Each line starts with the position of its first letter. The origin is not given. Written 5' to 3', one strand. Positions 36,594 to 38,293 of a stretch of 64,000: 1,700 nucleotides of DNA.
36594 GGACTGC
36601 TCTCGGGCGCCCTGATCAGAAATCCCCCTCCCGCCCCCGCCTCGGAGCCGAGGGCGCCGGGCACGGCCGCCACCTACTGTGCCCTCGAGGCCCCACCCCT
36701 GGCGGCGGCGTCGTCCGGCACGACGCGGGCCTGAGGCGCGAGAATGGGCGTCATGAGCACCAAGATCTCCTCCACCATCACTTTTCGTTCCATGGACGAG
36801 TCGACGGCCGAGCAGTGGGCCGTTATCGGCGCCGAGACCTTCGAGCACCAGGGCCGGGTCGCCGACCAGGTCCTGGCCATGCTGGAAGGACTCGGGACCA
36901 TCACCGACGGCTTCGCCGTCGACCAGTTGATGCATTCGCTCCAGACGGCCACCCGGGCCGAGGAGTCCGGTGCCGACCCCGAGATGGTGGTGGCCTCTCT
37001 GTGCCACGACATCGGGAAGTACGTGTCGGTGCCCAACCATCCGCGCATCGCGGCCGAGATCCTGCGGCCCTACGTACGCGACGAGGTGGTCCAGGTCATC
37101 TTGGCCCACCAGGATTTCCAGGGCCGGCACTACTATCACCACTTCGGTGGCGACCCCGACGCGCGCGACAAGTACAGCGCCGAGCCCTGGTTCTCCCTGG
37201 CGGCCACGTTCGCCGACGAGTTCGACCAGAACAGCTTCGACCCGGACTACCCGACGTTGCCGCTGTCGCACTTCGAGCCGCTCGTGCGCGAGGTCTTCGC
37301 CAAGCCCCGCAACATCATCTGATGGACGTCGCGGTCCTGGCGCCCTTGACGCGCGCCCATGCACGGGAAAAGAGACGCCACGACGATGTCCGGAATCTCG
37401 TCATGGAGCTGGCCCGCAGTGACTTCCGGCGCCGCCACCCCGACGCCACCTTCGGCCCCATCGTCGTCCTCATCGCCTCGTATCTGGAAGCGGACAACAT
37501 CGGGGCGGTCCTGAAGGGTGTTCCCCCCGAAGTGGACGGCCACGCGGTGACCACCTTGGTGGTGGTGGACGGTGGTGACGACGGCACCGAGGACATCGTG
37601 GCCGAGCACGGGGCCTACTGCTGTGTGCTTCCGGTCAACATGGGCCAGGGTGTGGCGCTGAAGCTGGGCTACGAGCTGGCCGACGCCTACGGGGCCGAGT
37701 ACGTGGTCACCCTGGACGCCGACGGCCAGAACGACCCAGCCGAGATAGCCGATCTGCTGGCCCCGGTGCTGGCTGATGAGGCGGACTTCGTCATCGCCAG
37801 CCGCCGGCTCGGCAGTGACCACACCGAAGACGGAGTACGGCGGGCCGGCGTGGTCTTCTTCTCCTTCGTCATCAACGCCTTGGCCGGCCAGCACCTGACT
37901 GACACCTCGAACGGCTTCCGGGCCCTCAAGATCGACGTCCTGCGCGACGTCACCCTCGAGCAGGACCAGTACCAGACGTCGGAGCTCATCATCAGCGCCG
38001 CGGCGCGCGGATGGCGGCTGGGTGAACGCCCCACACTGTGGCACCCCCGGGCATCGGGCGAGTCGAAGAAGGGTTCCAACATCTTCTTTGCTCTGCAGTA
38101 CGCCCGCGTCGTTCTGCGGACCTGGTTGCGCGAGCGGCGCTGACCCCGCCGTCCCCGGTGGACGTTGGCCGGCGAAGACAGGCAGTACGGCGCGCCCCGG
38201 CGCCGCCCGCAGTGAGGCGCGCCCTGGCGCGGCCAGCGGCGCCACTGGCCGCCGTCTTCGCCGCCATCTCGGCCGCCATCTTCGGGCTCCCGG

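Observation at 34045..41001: Five-gene operon linking ispH to a putative lipid-linked glycosylation system (MFS - HD - GT2 - YfhO-like GT-C)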

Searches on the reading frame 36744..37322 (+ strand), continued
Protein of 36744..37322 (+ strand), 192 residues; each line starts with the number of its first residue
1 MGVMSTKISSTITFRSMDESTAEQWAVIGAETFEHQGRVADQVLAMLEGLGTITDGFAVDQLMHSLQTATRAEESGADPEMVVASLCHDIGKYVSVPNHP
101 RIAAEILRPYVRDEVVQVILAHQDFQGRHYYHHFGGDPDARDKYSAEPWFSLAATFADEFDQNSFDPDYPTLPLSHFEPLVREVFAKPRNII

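Call 78: search_dna_similar(query=window:36744-37322:+, collection=plasmids, mode=protein, max_evalue=0.00001, max_rows=25)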
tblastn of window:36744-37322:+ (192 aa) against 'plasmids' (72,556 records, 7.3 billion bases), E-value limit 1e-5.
Records with a match: 15; places in all: 15; records where one place covers at least 80% of the query: 14.
Best place of each record, by identity: <60% 15.
By first word of the organism name: Rhizobium 3; Caballeronia 2; Pseudomonas 2; Tistrella 1; Paraburkholderia 1; Indioceanicola 1; Phaeobacter 1; Cupriavidus 1; Sphingobium 1; Ruegeria 1; and 1 more.
By predicted mobility (MOB-suite, as given by PLSDB): non-mobilizable 10; mobilizable 4; conjugative 1.
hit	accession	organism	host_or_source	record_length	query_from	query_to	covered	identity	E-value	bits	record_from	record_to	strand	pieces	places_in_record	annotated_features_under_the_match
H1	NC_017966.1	Tistrella mobilis KA081020-065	-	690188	14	192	93%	43.6%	4e-40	151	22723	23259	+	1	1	HD domain-containing protein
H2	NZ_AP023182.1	Paraburkholderia sp. PGU19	Physopelta gutta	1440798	1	192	100%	40.5%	3e-37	143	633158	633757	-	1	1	record has no annotation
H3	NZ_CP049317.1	Caballeronia sp. SBC2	whole organism,soil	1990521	13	192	94%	42.5%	3e-37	143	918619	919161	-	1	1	none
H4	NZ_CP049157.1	Caballeronia sp. SBC1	whole organism,soil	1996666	13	192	94%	42.5%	3e-37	143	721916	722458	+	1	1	none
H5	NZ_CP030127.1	Indioceanicola profundi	sediment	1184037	14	188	91%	43.4%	1e-40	153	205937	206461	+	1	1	none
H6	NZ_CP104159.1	Rhizobium sp. CB3060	Leucaena leucocephala,cell culture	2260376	11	187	92%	41.8%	2e-38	146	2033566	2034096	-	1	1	record has no annotation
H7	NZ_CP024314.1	Rhizobium sp. NXC24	Phaseolus vulgaris,cell culture,plant ...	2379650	11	187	92%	41.8%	2e-38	146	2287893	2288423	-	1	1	record has no annotation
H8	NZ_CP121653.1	Rhizobium sp. CB3171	Calliandra calothyrsus,cell culture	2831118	11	187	92%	41.8%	2e-38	146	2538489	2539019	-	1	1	record has no annotation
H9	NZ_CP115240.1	Pseudomonas aeruginosa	Homo sapiens,culture samples from human ...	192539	12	187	92%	42.0%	3e-40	151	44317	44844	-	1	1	HD domain-containing protein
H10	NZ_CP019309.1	Phaeobacter inhibens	Single cell,seawater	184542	8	187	94%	40.9%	1e-36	141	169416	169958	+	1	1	inositol oxygenase family protein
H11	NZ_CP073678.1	Cupriavidus sp. KK10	Isolate,A bacterial consortium from ...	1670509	8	190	95%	39.3%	1e-35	138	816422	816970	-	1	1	none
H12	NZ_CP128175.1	Sphingobium baderi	mixed culture,activated sludge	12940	10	189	94%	38.3%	5e-35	136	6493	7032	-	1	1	phosphohydrolase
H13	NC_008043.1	Ruegeria sp. TM1040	-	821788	13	187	91%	37.7%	2e-34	134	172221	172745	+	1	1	HD domain-containing protein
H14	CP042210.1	Acinetobacter baumannii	Whole organism,soil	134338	35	192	82%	34.8%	9e-26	110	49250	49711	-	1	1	hypothetical protein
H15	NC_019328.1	Pseudomonas syringae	tomato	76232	39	187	61%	43.6%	2e-13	100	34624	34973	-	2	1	none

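Call 79: get_annotated_region(hit=H1, flank=5000)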
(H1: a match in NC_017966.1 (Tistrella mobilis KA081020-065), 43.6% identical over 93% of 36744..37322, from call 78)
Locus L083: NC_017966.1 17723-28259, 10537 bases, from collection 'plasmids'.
description: Tistrella mobilis KA081020-065 plasmid pTM2, complete sequence
organism: Tistrella mobilis KA081020-065 (NCBI taxid 1110502)
taxonomy: Bacteria; Pseudomonadota; Alphaproteobacteria; Geminicoccales; Geminicoccaceae; Tistrella; Tistrella mobilis; Tistrella mobilis KA081020-065
host: -; source: -; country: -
typing (MOB-suite, as given by PLSDB): non-mobilizable
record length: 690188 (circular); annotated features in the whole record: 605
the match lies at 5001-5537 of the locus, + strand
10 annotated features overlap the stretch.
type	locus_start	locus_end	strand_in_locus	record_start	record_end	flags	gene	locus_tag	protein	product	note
CDS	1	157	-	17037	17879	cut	-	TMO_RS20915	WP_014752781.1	TauD/TfdA family dioxygenase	-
CDS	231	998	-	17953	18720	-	-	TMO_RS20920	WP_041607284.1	class II aldolase/adducin family protein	-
CDS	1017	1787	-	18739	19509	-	-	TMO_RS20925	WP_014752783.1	ABC transporter permease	-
CDS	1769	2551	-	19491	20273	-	-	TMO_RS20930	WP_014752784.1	ABC transporter permease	-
CDS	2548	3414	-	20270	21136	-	-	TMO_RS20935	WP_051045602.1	ABC transporter ATP-binding protein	GO:0006810 - transport [Evidence IEA]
CDS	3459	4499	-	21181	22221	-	-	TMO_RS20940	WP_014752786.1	ABC transporter substrate-binding protein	-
CDS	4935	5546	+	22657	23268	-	-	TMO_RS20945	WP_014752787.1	HD domain-containing protein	-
CDS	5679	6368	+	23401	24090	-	-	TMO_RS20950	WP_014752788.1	GntR family transcriptional regulator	-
CDS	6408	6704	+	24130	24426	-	-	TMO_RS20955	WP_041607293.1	hypothetical protein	-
CDS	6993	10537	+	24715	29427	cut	-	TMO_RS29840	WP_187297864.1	transporter substrate-binding domain-containing protein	-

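Call 80: get_annotated_region(hit=H9, flank=5000)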
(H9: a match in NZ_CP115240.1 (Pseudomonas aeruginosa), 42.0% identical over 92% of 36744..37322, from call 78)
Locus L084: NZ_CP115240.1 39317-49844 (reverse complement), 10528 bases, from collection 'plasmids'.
description: Pseudomonas aeruginosa strain F045 plasmid pF045_1, complete sequence
organism: Pseudomonas aeruginosa (NCBI taxid 287)
taxonomy: Bacteria; Pseudomonadota; Gammaproteobacteria; Pseudomonadales; Pseudomonadaceae; Pseudomonas; Pseudomonas aeruginosa
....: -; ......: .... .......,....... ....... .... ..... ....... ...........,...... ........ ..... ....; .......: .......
typing (MOB-suite, as given by PLSDB): non-mobilizable; mating-pair formation MPF_I
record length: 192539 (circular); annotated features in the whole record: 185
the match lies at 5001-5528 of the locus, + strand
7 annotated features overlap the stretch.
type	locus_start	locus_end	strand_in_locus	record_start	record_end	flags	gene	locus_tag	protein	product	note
CDS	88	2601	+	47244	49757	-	-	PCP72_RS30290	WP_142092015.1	CoA transferase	-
CDS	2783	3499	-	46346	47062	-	-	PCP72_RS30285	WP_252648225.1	LysR substrate-binding domain-containing protein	-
CDS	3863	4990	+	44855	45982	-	-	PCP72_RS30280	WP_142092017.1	TauD/TfdA family dioxygenase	-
CDS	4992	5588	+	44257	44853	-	-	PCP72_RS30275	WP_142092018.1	HD domain-containing protein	-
CDS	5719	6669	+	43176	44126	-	-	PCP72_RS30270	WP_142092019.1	choline ABC transporter substrate-binding protein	-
CDS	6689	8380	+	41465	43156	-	-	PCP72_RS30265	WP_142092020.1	choline dehydrogenase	-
CDS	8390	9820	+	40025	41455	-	-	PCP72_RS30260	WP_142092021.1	aldehyde dehydrogenase family protein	-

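Call 81: get_annotated_region(hit=H10, flank=5000)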
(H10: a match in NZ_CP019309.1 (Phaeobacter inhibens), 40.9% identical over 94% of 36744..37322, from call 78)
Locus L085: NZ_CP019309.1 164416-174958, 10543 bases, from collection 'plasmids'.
description: Phaeobacter inhibens strain DOK1-1 plasmid pDOK1-1-2, complete sequence
organism: Phaeobacter inhibens (NCBI taxid 221822)
taxonomy: Bacteria; Pseudomonadota; Alphaproteobacteria; Rhodobacterales; Roseobacteraceae; Phaeobacter; Phaeobacter inhibens
host: -; source: Single cell,seawater; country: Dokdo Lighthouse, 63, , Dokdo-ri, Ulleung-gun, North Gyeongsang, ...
typing (MOB-suite, as given by PLSDB): non-mobilizable; replicon rep_cluster_392
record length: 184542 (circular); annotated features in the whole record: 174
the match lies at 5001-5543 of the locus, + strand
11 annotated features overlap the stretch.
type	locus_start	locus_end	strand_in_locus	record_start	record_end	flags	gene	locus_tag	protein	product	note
CDS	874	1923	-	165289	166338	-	-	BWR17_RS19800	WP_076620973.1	ABC transporter ATP-binding protein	-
CDS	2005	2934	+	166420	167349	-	-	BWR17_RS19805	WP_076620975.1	LysR family transcriptional regulator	-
CDS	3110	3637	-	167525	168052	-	-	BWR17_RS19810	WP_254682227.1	tyrosine-type recombinase/integrase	GO:0015074 - DNA integration [Evidence IEA]; GO:0006310 - DNA recombination [Evidence IEA]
CDS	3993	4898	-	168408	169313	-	-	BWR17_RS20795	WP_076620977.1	LysR family transcriptional regulator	GO:0006355 - regulation of DNA-templated transcription [Evidence IEA]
CDS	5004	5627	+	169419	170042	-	-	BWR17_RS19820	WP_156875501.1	inositol oxygenase family protein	GO:0019310 - inositol catabolic process [Evidence IEA]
CDS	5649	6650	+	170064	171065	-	-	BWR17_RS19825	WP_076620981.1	sterol desaturase family protein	GO:0008610 - lipid biosynthetic process [Evidence IEA]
CDS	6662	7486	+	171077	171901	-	-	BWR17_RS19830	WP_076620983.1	3-methyl-2-oxobutanoate hydroxymethyltransferase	GO:0015940 - pantothenate biosynthetic process [Evidence IEA]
CDS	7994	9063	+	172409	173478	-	-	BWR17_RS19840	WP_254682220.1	IS3 family transposase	-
CDS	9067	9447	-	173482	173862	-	-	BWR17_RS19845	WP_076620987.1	aminotransferase class V-fold PLP-dependent enzyme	-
CDS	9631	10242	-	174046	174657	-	-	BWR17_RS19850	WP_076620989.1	NUDIX domain-containing protein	-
CDS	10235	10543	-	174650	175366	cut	-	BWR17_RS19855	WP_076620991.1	HAD-IA family hydrolase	GO:0008152 - metabolic process [Evidence IEA]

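Call 82: get_annotated_region(hit=H13, flank=5000)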
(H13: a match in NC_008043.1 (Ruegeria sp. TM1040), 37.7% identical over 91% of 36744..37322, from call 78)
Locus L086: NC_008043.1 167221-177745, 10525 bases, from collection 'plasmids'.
description: Ruegeria sp. TM1040 megaplasmid, complete sequence
organism: Ruegeria sp. TM1040 (NCBI taxid 292414)
taxonomy: Bacteria; Pseudomonadota; Alphaproteobacteria; Rhodobacterales; Roseobacteraceae; Ruegeria; Ruegeria sp. TM1040
host: -; source: -; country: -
typing (MOB-suite, as given by PLSDB): non-mobilizable
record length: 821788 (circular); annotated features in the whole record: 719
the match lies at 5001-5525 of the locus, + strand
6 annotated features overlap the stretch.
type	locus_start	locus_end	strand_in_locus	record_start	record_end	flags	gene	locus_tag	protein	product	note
CDS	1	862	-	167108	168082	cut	-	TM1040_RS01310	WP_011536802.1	hypothetical protein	-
CDS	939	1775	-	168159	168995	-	-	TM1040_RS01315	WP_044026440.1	hypothetical protein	-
CDS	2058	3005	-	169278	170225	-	-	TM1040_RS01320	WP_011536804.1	DMT family transporter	GO:0055085 - transmembrane transport [Evidence IEA]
CDS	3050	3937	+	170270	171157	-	-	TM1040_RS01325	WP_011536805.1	LysR family transcriptional regulator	-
CDS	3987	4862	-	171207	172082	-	-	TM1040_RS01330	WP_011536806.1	LysR family transcriptional regulator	GO:0006355 - regulation of DNA-templated transcription [Evidence IEA]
CDS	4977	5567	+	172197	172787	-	-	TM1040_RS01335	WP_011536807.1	HD domain-containing protein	-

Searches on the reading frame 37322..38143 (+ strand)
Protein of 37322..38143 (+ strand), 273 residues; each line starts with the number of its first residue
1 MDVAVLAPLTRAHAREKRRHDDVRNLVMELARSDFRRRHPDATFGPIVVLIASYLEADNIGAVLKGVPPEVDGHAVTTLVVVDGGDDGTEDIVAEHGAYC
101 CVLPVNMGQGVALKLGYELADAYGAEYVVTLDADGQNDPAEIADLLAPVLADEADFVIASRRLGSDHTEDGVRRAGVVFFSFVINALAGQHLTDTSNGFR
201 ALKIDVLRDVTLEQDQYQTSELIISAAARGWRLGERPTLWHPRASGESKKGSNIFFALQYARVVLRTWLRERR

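Call 14: search_protein_families(library=pfam, proteins=[window:37322-38143:+], max_evalue=0.01)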
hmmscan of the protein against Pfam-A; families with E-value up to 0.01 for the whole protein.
window:37322-38143:+ (273 aa): 1 family
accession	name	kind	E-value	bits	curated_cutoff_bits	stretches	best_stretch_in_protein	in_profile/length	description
PF00535.33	Glycos_transf_2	-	1.7e-15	57.8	23.3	1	49-210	2-167/168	Glycosyl transferase family 2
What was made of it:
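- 37322..38143 (+): GT2 (GT-A fold) polyprenyl-phosphate glycosyltransferase-like enzyme, 273 aa, with DAD motif at aa 132-134 and no transmembrane helix. Inferred to make the lipid-linked sugar donor. PF00535 57.8 bits, above the 23.3 cut-off (call 14).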

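Call 15: search_protein_families(library=ncbifam, proteins=[window:37322-38143:+], max_evalue=0.01)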
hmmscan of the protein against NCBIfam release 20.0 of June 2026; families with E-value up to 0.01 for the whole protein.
window:37322-38143:+ (273 aa): 6 families
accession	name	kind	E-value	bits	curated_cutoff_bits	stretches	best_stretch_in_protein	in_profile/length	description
NF058614.1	PPMAGASynPpgS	equivalog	1.7e-22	79.9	370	1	49-238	4-194/226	polyprenyl-phospho-N-acetylgalactosaminyl synthase PpgS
NF041391.1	DPhHxTase_Halo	equivalog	3.2e-21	75.3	375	1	53-248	3-190/213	dolichyl-phosphate hexose transferase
TIGR04182.1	glyco_TIGR04182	equivalog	5.3e-19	68.7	325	1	47-248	2-198/293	S-layer glycoprotein N-glycosyltransferase AglJ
NF007986.1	PRK10714.1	equivalog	3.5e-06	26.3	529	1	79-250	42-210/316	undecaprenyl-phosphate 4-deoxy-4-formamido-L-arabinose transferase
NF045692.1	OglycostaseCruG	equivalog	5.9e-05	22.2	600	1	42-161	38-164/386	2'-O-glycosyltransferase CruG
NF050113.1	gal_furan_GlfT1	equivalog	0.0024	17.2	330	1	73-147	25-102/290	galactofuranosyltransferase GlfT1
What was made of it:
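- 37322..38143 (+): Best NCBIfam hits are PpgS 1.7e-22, Dol-P-hexose transferase 3.2e-21, AglJ 5.3e-19 and ArnC 3.5e-6, all below the equivalog cut-offs (call 15).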

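Call 28: search_solved_structures(query=window:37322-38143:+, max_evalue=0.001)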
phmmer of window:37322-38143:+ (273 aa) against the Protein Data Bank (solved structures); distinct sequences matched with E-value up to 0.001: 3.
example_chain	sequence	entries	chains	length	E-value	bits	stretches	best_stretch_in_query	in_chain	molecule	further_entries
9bhc_C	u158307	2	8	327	2.4e-05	26.9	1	47-261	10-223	Undecaprenyl-phosphate 4-deoxy-4-formamido-L-arabinose transferase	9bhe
8vxh_A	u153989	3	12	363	2.9e-05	26.6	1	47-261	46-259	Undecaprenyl-phosphate 4-deoxy-4-formamido-L-arabinose transferase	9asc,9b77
9hwj_A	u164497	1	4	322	0.00089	21.8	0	50-261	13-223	Undecaprenyl-phosphate 4-deoxy-4-formamido-L-arabinose transferase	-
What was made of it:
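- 37322..38143 (+): The only PDB sequence hits are ArnC (call 28).
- Closest known: ArnC / ArnT: Und-P-Ara4FN synthesis and lipid A aminoarabinosylation. Same: ArnC is the only solved-structure sequence relative of the GT2 (call 28).
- Its only significant named relatives are polyprenyl/dolichyl-phosphate glycosyltransferases (calls 15, 28).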
